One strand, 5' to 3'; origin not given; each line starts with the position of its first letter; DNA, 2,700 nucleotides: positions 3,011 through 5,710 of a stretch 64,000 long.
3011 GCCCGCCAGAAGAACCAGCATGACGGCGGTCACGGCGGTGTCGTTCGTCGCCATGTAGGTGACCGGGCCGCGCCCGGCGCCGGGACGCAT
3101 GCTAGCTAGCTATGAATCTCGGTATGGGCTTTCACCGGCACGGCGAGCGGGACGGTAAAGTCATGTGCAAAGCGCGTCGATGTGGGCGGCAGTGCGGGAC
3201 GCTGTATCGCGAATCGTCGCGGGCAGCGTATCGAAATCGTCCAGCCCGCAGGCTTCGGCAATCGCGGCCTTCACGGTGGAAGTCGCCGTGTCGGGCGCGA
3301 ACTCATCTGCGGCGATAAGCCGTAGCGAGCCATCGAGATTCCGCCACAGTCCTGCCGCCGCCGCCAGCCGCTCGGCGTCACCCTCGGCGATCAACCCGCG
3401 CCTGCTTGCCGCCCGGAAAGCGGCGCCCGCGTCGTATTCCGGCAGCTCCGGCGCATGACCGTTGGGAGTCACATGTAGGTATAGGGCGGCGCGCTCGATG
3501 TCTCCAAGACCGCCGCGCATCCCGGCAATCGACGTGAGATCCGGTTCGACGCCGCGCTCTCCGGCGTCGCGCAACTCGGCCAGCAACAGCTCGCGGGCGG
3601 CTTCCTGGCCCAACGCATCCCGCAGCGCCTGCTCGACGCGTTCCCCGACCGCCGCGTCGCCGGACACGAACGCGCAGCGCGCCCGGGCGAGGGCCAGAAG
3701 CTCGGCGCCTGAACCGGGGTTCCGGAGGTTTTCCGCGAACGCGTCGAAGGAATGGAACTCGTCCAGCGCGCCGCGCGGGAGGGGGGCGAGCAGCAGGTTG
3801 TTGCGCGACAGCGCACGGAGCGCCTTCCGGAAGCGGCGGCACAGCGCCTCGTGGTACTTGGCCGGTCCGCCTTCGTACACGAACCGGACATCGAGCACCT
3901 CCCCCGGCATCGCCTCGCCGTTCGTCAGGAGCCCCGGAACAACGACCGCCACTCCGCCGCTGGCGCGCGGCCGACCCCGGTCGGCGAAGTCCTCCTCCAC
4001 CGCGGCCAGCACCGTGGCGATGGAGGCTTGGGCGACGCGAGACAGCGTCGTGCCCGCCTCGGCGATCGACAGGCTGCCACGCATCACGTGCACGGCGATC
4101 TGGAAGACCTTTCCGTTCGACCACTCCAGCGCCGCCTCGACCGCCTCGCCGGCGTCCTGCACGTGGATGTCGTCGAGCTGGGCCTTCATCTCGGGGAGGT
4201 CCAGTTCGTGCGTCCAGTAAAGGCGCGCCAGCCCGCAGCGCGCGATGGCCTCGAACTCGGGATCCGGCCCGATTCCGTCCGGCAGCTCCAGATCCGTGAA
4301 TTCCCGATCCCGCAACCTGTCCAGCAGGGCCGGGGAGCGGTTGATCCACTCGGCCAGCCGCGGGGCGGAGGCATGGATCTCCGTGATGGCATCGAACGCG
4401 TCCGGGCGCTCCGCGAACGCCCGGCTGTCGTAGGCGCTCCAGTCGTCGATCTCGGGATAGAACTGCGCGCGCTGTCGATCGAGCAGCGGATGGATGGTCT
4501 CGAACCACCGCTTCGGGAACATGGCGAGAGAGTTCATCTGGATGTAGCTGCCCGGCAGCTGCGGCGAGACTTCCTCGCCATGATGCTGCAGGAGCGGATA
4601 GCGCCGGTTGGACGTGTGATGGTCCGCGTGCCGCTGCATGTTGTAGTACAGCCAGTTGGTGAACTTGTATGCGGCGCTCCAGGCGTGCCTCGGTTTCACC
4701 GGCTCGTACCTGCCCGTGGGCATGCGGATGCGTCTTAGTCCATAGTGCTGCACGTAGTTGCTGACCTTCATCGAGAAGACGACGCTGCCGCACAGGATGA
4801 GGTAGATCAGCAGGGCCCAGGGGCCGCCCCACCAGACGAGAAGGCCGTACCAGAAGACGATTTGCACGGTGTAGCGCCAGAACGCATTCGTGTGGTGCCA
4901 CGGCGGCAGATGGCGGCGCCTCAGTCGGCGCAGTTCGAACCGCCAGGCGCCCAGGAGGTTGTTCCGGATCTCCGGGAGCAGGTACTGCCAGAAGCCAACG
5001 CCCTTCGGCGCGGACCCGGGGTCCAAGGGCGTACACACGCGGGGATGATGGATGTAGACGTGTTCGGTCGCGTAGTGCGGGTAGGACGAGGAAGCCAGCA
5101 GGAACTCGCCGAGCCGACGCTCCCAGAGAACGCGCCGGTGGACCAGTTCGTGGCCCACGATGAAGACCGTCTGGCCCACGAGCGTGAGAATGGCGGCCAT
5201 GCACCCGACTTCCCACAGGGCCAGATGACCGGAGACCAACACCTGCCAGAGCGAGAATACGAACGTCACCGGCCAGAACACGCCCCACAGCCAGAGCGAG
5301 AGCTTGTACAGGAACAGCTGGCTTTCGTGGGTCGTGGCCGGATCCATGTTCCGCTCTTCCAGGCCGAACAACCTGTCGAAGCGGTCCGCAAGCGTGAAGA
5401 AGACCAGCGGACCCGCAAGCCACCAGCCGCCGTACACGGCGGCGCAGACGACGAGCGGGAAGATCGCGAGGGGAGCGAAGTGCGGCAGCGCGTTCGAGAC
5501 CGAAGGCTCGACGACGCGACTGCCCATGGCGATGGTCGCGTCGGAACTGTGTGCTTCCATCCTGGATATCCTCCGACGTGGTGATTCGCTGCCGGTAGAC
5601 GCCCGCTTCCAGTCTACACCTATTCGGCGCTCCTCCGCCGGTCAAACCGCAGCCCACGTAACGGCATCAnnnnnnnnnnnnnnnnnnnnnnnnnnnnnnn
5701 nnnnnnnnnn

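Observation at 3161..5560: AlkB-like membrane hydroxylase fused to a GlnE-like nucleotidyltransferase-type domain with a DxR in place of the catalytic DxD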

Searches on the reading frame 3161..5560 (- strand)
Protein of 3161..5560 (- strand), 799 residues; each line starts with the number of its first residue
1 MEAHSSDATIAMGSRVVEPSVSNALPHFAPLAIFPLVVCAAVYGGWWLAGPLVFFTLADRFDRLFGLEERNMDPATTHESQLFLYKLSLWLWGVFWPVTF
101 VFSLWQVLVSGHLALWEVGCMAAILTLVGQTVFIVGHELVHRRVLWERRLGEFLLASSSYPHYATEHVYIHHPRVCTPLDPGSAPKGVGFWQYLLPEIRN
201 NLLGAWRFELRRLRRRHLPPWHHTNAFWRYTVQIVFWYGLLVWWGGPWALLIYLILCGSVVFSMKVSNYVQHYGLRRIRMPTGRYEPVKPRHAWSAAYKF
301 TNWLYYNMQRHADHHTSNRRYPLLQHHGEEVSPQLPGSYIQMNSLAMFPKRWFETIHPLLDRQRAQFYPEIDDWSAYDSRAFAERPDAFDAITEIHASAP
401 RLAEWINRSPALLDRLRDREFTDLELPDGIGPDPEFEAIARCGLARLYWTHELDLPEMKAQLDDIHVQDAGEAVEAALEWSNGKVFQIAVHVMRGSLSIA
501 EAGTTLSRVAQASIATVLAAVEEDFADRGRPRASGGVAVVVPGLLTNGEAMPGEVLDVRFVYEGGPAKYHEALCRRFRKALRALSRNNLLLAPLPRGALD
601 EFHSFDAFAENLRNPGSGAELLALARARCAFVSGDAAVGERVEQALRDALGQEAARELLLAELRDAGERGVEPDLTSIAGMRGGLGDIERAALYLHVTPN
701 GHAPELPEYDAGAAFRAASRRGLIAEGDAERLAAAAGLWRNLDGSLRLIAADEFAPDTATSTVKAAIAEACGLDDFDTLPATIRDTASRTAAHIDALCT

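Call 4: search_protein_families(library=pfam, proteins=[window:3161-5560:-], max_evalue=1)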
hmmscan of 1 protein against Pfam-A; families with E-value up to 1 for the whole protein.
window:3161-5560:- (799 aa): 3 families
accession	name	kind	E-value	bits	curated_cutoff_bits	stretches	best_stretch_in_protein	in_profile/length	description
PF00487.30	FA_desaturase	-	2.3e-22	80.5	29.7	1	116-344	3-251/253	Fatty acid desaturase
PF03710.21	GlnE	-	1e-06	28.8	24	1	463-643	48-250/252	Glutamate-ammonia ligase adenylyltransferase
PF20135.4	DUF6525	-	0.038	14.2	23.5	0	761-787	7-33/78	Family of unknown function (DUF6525)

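Call 5: search_protein_families(library=ncbifam, proteins=[window:3161-5560:-], max_evalue=1)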
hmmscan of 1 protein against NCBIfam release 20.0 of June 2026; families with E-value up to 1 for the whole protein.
window:3161-5560:- (799 aa): 3 families
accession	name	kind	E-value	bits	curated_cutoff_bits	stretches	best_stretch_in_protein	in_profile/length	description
NF010706.0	PRK14108.1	equivalog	8.5e-24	83.3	724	2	473-795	638-979/986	bifunctional [glutamine synthetase] adenylyltransferase/[glutamine synthetase]-adenylyl-L-tyrosine phosphorylase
NF008292.0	PRK11072.1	equivalog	8.4e-09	34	487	2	604-767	767-935/946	bifunctional [glutamate--ammonia ligase]-adenylyl-L-tyrosine phosphorylase/[glutamate--ammonia-ligase] adenylyltransferase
NF010707.0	PRK14109.1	equivalog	2.1e-08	32.8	625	1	468-773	656-978/1010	bifunctional [glutamine synthetase] adenylyltransferase/[glutamine synthetase]-adenylyl-L-tyrosine phosphorylase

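Call 6: find_homologous_proteins(query=window:3161-5560:-)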
Query window:3161-5560:- (799 aa): 901 proteins with E <= 0.001 among 8000 candidates; the best 120 are listed.
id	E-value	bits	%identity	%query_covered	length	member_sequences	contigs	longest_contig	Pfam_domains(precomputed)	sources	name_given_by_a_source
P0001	0.0e+0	1856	100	100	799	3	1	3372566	PF03710.22,PF00487.31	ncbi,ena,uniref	ncbi:fatty acid desaturase [Candidatus Palauibacter sp.]|uniref:fatty acid desaturase n=1 Tax=Candid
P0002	0.0e+0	1425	78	100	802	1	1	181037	PF03710.22,PF00487.31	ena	-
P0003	0.0e+0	1417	77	100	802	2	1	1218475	PF03710.22,PF00487.31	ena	-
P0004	0.0e+0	1414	78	98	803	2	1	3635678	PF03710.22,PF00487.31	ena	-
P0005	0.0e+0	1400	77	100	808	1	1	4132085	PF03710.22,PF00487.31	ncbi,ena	-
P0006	0.0e+0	1394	76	99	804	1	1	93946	PF03710.22,PF00487.31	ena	-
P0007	0.0e+0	1391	76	100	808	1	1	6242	PF03710.22,PF00487.31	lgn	-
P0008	0.0e+0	1385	76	100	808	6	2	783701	PF03710.22,PF00487.31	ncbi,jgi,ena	-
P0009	0.0e+0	1381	76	100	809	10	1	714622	PF03710.22,PF00487.31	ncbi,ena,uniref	ncbi:fatty acid desaturase [Candidatus Palauibacter sp.]|uniref:fatty acid desaturase n=1 Tax=Candid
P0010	0.0e+0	1379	76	100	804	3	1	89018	PF03710.22,PF00487.31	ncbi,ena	-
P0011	0.0e+0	1379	75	100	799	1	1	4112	PF03710.22,PF00487.31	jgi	jgi:alkane 1-monooxygenase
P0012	0.0e+0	1374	75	100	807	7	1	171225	PF03710.22,PF00487.31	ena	-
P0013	0.0e+0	1357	75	100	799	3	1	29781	PF03710.22,PF00487.31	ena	-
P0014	0.0e+0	1355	74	100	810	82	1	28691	PF03710.22,PF00487.31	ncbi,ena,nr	ncbi:MAG: hypothetical protein F4Z44_07880 [Gemmatimonadetes bacterium]|nr:hypothetical protein [Gem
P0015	0.0e+0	1348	74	99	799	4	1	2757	PF08335.17,PF03710.22,PF00487.31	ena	-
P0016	0.0e+0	1348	74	100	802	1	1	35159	PF00487.31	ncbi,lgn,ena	-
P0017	0.0e+0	1343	74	98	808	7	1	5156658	PF03710.22,PF00487.31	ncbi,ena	-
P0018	0.0e+0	1343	74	100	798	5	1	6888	PF03710.22,PF00487.31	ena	-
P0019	0.0e+0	1343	74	100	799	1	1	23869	PF03710.22,PF00487.31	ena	-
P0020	0.0e+0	1342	74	98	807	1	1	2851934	PF03710.22,PF00487.31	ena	-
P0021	0.0e+0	1342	73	99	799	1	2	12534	PF03710.22,PF00487.31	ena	-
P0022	0.0e+0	1342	73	100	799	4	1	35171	PF03710.22,PF00487.31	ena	-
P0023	0.0e+0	1342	73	99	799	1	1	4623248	PF03710.22,PF00487.31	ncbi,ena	-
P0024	0.0e+0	1341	74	100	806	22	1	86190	PF00487.31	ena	-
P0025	0.0e+0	1339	74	100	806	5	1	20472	PF03710.22,PF00487.31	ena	-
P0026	0.0e+0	1338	73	99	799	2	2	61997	PF03710.22,PF00487.31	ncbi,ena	-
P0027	0.0e+0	1338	74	98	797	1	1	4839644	PF03710.22,PF00487.31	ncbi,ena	-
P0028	0.0e+0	1338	74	100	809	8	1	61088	PF03710.22,PF00487.31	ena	-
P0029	0.0e+0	1335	74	100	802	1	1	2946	PF03710.22,PF00487.31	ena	-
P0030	0.0e+0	1334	74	97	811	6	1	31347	PF03710.22,PF00487.31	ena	-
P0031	0.0e+0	1334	73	99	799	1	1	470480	PF03710.22,PF00487.31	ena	-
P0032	0.0e+0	1332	73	99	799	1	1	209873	PF03710.22,PF00487.31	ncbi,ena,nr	ncbi:MAG: fatty acid desaturase [Gemmatimonadota bacterium]|nr:fatty acid desaturase [Gemmatimonadot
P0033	0.0e+0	1332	73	100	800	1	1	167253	PF03710.22,PF00487.31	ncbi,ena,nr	ncbi:MAG: fatty acid desaturase [Gemmatimonadota bacterium]|nr:fatty acid desaturase [Gemmatimonadot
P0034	0.0e+0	1332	73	98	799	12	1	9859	PF03710.22,PF00487.31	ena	-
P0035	0.0e+0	1328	72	100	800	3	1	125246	PF00487.31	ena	-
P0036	0.0e+0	1327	72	99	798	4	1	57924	PF03710.22,PF00487.31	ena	-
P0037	0.0e+0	1326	73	99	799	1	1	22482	PF03710.22,PF00487.31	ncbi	-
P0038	0.0e+0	1323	74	97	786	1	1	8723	PF03710.22,PF00487.31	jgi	-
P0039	0.0e+0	1320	73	100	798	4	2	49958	PF03710.22,PF00487.31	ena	-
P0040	0.0e+0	1320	72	100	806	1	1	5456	PF03710.22,PF00487.31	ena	-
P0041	0.0e+0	1319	72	100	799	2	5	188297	PF03710.22,PF00487.31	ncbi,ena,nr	ncbi:MAG: fatty acid desaturase [Gemmatimonadetes bacterium]|nr:fatty acid desaturase [Gemmatimonado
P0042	0.0e+0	1318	73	98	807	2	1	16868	PF03710.22,PF00487.31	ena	-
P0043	0.0e+0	1316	72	100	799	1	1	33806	PF03710.22,PF00487.31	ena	-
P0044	0.0e+0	1312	72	100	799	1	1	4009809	PF03710.22,PF00487.31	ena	-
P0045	0.0e+0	1308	73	97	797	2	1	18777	PF03710.22,PF00487.31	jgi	-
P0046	0.0e+0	1299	72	100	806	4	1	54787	PF03710.22,PF00487.31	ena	-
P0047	0.0e+0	1298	72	100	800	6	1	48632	PF03710.22,PF00487.31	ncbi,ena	-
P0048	0.0e+0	1295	70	100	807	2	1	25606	PF03710.22,PF00487.31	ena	-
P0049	0.0e+0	1293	71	100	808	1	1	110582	PF03710.22,PF00487.31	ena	-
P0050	0.0e+0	1291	81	85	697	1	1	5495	PF03710.22,PF00487.31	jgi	-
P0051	0.0e+0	1288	81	85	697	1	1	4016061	PF03710.22,PF00487.31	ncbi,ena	-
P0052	0.0e+0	1287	81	86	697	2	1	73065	PF03710.22,PF00487.31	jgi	-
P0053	0.0e+0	1284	82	85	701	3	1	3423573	PF03710.22,PF00487.31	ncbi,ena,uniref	ncbi:fatty acid desaturase [Candidatus Palauibacter irciniicola]|uniref:fatty acid desaturase n=1 Ta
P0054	0.0e+0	1273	82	83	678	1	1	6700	PF03710.22,PF00487.31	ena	-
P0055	0.0e+0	1272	81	85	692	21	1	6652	PF03710.22,PF00487.31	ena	-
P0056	0.0e+0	1271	79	86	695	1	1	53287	PF03710.22,PF00487.31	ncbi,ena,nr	ncbi:MAG: fatty acid desaturase [Gemmatimonadetes bacterium]|nr:fatty acid desaturase [Candidatus Pa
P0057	0.0e+0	1268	80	85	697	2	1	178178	PF03710.22,PF00487.31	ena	-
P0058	0.0e+0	1268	79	86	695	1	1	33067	PF03710.22,PF00487.31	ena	-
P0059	0.0e+0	1267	78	86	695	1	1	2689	PF03710.22,PF00487.31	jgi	-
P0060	0.0e+0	1267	80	85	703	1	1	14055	PF03710.22,PF00487.31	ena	-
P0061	0.0e+0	1250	81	84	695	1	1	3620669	PF03710.22,PF00487.31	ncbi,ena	-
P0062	0.0e+0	1245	80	85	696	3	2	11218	PF03710.22,PF00487.31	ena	-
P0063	0.0e+0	1245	79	85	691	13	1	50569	PF03710.22,PF00487.31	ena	-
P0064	0.0e+0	1242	81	83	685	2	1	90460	PF03710.22,PF00487.31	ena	-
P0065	0.0e+0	1232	69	99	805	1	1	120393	PF08335.17,PF03710.22,PF00487.31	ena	-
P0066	0.0e+0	1224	70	98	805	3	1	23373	PF08335.17,PF03710.22,PF00487.31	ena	-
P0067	0.0e+0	1223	77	85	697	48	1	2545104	PF03710.22,PF00487.31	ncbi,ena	-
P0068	0.0e+0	1209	75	85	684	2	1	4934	PF03710.22,PF00487.31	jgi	-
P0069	0.0e+0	1209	69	97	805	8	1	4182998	PF03710.22,PF00487.31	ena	-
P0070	0.0e+0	1207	68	99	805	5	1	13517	PF08335.17,PF03710.22,PF00487.31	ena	-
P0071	0.0e+0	1195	65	99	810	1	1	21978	PF03710.22,PF00487.31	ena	-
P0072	0.0e+0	1192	66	99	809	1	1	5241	PF03710.22,PF00487.31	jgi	jgi:alkane 1-monooxygenase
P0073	0.0e+0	1192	67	98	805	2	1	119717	PF03710.22,PF00487.31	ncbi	-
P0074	0.0e+0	1190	65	99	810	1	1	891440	PF03710.22,PF00487.31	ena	-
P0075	0.0e+0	1190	65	99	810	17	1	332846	PF03710.22,PF00487.31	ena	-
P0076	0.0e+0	1189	80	80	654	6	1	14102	PF03710.22,PF00487.31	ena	-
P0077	0.0e+0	1186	65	99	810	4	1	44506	PF03710.22,PF00487.31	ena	-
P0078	0.0e+0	1185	67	96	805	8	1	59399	PF08335.17,PF03710.22,PF00487.31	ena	-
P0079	0.0e+0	1177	76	82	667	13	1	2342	PF03710.22,PF00487.31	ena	-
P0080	0.0e+0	1169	65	100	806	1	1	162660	PF08335.17,PF03710.22,PF00487.31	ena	-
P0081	0.0e+0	1167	66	98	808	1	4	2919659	PF03710.22,PF00487.31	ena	-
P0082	0.0e+0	1163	65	99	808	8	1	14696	PF03710.22,PF00487.31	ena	-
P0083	0.0e+0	1158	77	81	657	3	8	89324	PF03710.22,PF00487.31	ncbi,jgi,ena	-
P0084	0.0e+0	1157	65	100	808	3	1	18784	PF03710.22,PF00487.31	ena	-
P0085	0.0e+0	1157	69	94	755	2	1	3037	PF03710.22,PF00487.31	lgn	-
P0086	0.0e+0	1156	77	81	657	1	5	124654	PF03710.22,PF00487.31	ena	-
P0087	0.0e+0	1153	64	100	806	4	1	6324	PF03710.22,PF00487.31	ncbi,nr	ncbi:MAG: hypothetical protein F4057_05620 [Acidobacteria bacterium]|nr:hypothetical protein [Acidob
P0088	0.0e+0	1153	64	100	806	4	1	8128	PF03710.22,PF00487.31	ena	-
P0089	0.0e+0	1152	64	100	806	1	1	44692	PF03710.22,PF00487.31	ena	-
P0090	0.0e+0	1138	64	100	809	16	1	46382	PF03710.22,PF00487.31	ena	-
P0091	0.0e+0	1118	64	95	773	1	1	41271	PF03710.22,PF00487.31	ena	-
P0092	0.0e+0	1113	61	100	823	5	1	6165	PF03710.22,PF00487.31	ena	-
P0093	0.0e+0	1110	79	76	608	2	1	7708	PF03710.22,PF00487.31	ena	-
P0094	0.0e+0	1098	61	100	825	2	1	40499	PF03710.22,PF00487.31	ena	-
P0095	0.0e+0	1095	61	100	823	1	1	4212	PF03710.22,PF00487.31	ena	-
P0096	0.0e+0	1080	61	100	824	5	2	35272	PF03710.22,PF00487.31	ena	-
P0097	0.0e+0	1079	61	98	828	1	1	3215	PF03710.22,PF00487.31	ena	-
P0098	0.0e+0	1071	61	98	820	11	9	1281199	PF03710.22,PF00487.31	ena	-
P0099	0.0e+0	1071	61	100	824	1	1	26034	PF03710.22,PF00487.31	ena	-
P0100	0.0e+0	1068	75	76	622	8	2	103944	PF03710.22,PF00487.31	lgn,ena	-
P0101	0.0e+0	1068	60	100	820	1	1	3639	PF03710.22,PF00487.31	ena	-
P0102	0.0e+0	1068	62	98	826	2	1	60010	PF03710.22,PF00487.31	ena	-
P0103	0.0e+0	1066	61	100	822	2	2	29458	PF03710.22,PF00487.31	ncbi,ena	-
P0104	0.0e+0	1066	62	97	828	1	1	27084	PF03710.22,PF00487.31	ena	-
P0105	0.0e+0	1065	73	78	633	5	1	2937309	PF00487.31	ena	-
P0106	0.0e+0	1063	60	100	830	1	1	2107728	PF03710.22,PF00487.31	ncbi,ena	-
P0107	0.0e+0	1062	60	98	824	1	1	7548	PF08335.17,PF03710.22,PF00487.31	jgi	jgi:alkane 1-monooxygenase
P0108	0.0e+0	1060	60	100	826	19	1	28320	PF03710.22,PF00487.31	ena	-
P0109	0.0e+0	1058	61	98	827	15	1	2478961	PF08335.17,PF03710.22,PF00487.31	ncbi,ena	-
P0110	0.0e+0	1052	59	100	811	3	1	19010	PF03710.22,PF00487.31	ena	-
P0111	0.0e+0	1048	60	98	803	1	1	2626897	PF03710.22,PF00487.31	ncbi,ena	-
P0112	0.0e+0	1047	60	100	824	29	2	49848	PF03710.22,PF00487.31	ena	-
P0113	0.0e+0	1044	59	100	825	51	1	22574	PF03710.22,PF00487.31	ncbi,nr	ncbi:MAG: fatty acid desaturase [Acidobacteriota bacterium]|nr:fatty acid desaturase [Acidobacteriot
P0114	0.0e+0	1040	60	100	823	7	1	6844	PF03710.22,PF00487.31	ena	-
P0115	0.0e+0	1038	70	82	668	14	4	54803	PF03710.22,PF00487.31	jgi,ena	-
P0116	0.0e+0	1036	60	98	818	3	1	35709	PF03710.22,PF00487.31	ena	-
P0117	0.0e+0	1035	59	98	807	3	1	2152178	PF08335.17,PF03710.22,PF00487.31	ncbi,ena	-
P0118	0.0e+0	1033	59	96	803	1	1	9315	PF03710.22,PF00487.31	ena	-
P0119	0.0e+0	1032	59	97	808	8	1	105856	PF03710.22,PF00487.31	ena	-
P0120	0.0e+0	1032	69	82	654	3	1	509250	PF03710.22,PF00487.31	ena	-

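Call 9: find_encoding_contigs(protein=P0001, flank=10000, max_places=3)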
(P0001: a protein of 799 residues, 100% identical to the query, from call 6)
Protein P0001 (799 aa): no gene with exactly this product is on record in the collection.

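Call 10: find_encoding_contigs(protein=P0005, flank=10000, max_places=3)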
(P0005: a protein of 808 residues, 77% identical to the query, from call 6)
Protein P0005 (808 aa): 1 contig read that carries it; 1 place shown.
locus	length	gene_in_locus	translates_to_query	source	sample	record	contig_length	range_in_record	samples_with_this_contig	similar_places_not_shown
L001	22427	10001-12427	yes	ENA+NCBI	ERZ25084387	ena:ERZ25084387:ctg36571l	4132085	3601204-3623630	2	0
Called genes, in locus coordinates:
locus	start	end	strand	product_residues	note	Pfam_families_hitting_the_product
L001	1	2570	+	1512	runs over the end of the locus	PF05729:NACHT (faint), PF20703:nSTAND1 (weak)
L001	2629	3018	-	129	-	PF13560:HTH_31, PF01381:HTH_3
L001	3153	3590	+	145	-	-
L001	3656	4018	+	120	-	-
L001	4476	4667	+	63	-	-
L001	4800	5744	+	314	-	-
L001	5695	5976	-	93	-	PF02604:PhdYeFM_antitox, PF12910:PHD_like (weak)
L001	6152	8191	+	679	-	PF01011:PQQ, PF13360:PQQ_2 (weak)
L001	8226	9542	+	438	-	PF01757:Acyl_transf_3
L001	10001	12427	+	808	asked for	PF00487:FA_desaturase, PF03710:GlnE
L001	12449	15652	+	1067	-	PF00873:ACR_tran, PF03176:MMPL (faint), PF00873:ACR_tran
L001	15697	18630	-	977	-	PF00664:ABC_membrane, PF00005:ABC_tran, PF13191:AAA_16 (weak)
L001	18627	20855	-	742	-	PF03412:Peptidase_C39, PF00664:ABC_membrane, PF00005:ABC_tran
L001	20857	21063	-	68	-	-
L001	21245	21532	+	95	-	PF27793:RNP_Burkhold (faint), PF02979:NHase_alpha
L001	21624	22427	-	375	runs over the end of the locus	-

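Call 11: find_encoding_contigs(protein=P0106, flank=10000, max_places=3)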
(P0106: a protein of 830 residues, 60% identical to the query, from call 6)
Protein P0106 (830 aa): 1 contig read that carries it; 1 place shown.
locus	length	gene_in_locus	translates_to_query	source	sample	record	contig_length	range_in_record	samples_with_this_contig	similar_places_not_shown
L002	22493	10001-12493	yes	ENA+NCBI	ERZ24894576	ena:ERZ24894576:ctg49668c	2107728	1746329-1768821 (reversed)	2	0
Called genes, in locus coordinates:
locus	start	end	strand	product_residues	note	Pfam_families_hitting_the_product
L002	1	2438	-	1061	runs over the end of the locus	PF13620:CarboxypepD_reg, PF13715:CarbopepD_reg_2, PF07715:Plug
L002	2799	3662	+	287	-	PF01066:CDP-OH_P_transf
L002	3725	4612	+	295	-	-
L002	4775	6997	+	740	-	PF03412:Peptidase_C39, PF00664:ABC_membrane, PF00005:ABC_tran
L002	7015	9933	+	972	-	PF00664:ABC_membrane, PF00005:ABC_tran, PF13191:AAA_16 (weak)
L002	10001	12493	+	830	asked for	PF00487:FA_desaturase, PF03710:GlnE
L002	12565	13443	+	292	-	PF02353:CMAS, PF13489:Methyltransf_23, PF01209:Ubie_methyltran, PF09445:Methyltransf_15 (weak), PF13847:Methyltransf_31, PF08241:Methyltransf_11, PF08242:Methyltransf_12, PF13649:Methyltransf_25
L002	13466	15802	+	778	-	PF02624:YcaO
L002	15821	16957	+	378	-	-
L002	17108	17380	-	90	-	PF02979:NHase_alpha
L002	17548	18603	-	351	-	PF13439:Glyco_transf_4 (weak), PF20706:GT4-conflict, PF00534:Glycos_transf_1, PF13692:Glyco_trans_1_4, PF13524:Glyco_trans_1_2 (weak)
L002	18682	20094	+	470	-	PF22643:NagA_N (weak), PF01979:Amidohydro_1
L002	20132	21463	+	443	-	PF01565:FAD_binding_4, PF09265:Cytokin-bind (faint)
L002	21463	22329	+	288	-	PF02353:CMAS, PF13489:Methyltransf_23, PF01209:Ubie_methyltran, PF13847:Methyltransf_31, PF08241:Methyltransf_11, PF08242:Methyltransf_12, PF13649:Methyltransf_25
